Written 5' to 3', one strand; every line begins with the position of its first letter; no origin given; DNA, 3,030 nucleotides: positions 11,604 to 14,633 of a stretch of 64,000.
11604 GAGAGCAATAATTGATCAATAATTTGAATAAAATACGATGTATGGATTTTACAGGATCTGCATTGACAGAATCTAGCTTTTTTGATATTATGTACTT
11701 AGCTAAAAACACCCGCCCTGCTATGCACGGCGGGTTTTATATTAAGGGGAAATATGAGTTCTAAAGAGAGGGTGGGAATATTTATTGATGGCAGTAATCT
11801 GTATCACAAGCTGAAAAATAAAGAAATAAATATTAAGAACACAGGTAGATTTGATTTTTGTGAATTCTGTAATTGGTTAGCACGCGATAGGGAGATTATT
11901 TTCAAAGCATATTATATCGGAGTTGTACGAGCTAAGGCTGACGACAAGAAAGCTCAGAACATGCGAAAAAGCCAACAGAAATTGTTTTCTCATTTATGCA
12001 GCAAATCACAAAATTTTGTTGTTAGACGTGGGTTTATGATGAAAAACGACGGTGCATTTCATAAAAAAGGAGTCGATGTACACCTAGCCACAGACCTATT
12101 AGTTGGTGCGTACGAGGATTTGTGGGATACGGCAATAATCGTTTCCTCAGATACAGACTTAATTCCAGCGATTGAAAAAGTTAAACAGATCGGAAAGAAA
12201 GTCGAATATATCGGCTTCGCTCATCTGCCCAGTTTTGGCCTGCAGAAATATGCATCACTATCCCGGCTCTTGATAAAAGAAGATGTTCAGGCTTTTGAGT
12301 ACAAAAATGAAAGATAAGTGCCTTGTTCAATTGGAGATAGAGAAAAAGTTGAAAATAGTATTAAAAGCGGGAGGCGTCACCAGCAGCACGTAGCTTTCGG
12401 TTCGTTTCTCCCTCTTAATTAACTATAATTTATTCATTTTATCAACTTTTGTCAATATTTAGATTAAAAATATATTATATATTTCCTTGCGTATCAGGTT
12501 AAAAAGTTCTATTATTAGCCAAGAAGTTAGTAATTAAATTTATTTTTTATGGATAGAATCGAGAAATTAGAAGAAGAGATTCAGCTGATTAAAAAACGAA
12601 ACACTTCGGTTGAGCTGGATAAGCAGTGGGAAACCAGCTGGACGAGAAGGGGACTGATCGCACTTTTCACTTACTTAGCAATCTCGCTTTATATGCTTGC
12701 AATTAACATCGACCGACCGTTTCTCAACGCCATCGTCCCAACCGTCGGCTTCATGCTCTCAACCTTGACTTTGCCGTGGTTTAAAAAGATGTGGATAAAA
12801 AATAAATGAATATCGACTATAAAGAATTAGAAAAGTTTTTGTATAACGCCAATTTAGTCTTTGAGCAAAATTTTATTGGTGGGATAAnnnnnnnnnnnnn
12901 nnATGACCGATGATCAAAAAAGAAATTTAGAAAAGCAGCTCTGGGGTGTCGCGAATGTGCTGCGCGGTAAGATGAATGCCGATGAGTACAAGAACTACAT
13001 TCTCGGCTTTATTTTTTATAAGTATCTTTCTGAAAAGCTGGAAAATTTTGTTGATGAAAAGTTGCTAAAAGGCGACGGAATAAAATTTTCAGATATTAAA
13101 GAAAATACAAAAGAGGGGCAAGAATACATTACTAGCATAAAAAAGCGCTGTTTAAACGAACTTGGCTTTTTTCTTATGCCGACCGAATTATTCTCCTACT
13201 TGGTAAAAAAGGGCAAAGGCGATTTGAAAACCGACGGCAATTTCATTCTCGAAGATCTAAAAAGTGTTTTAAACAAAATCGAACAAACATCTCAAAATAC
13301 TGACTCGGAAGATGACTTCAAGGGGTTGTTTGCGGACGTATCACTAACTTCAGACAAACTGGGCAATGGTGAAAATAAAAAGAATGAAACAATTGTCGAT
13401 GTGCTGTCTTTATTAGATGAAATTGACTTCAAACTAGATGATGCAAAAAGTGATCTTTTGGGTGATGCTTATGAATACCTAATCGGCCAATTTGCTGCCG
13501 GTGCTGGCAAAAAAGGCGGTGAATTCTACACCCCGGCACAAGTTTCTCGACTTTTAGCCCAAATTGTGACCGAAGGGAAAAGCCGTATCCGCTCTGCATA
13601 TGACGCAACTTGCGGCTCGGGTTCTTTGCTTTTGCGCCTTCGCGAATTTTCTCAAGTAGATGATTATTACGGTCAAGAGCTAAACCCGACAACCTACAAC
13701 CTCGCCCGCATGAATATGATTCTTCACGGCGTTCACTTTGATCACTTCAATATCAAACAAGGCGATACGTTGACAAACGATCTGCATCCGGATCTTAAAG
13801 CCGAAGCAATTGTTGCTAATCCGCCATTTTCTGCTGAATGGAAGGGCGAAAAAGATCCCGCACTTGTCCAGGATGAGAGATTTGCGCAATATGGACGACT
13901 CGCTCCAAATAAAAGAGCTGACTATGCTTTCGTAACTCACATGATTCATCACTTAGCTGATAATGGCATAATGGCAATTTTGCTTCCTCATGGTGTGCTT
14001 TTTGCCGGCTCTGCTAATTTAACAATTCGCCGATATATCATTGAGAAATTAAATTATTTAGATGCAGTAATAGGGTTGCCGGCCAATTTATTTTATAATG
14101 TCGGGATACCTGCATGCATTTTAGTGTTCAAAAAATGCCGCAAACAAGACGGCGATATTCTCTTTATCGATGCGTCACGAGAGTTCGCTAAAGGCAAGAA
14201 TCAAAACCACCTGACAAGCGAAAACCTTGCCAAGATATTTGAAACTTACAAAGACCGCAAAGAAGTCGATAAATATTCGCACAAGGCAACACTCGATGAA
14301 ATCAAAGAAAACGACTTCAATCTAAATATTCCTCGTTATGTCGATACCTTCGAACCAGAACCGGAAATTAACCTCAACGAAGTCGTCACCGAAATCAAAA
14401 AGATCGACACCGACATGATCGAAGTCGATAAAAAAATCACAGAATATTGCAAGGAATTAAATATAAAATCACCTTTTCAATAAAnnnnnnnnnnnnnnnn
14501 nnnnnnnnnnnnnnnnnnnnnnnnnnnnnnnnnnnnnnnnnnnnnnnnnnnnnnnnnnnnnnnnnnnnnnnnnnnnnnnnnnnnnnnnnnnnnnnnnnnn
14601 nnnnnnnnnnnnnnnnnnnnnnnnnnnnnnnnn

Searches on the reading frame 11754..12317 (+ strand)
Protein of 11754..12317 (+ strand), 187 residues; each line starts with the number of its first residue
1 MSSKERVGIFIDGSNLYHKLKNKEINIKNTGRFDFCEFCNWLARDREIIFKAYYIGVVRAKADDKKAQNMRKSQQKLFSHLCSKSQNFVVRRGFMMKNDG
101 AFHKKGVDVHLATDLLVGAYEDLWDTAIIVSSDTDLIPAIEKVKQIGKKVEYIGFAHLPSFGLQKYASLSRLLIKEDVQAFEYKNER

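Call 5: search_protein_families(library=pfam, proteins=[window:11754-12317:+], max_evalue=0.01)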
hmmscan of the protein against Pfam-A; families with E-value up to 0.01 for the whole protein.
window:11754-12317:+ (187 aa): 1 family
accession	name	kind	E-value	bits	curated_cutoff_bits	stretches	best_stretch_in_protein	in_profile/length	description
PF01936.24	NYN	-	2.9e-20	73.7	24.2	1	6-156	1-126/145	NYN domain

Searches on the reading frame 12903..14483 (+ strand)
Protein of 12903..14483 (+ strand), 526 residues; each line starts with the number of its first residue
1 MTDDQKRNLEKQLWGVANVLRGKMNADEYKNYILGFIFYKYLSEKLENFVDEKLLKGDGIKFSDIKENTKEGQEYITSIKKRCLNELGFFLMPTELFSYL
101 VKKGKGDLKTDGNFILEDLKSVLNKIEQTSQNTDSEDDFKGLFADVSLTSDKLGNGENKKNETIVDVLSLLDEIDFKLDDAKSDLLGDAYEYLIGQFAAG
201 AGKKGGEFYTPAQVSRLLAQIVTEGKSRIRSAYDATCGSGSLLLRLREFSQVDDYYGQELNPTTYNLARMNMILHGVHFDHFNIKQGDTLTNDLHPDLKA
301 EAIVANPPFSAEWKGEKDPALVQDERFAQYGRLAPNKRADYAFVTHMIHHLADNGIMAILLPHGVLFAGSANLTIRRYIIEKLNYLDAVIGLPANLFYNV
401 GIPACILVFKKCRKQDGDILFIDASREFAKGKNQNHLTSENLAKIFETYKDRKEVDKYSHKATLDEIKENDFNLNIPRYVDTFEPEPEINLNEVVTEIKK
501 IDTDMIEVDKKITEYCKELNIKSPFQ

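Call 52: search_protein_families(library=pfam, proteins=[window:12903-14483:+], max_evalue=0.000001)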
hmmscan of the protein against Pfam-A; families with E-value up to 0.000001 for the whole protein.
window:12903-14483:+ (526 aa): 2 families
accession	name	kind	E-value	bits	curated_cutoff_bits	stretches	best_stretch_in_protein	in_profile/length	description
PF02384.22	N6_Mtase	-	3.2e-105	352.3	20.4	1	182-484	2-307/311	N-6 DNA Methylase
PF12161.14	HsdM_N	-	2e-21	77.5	24.5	1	9-169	1-133/135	HsdM N-terminal domain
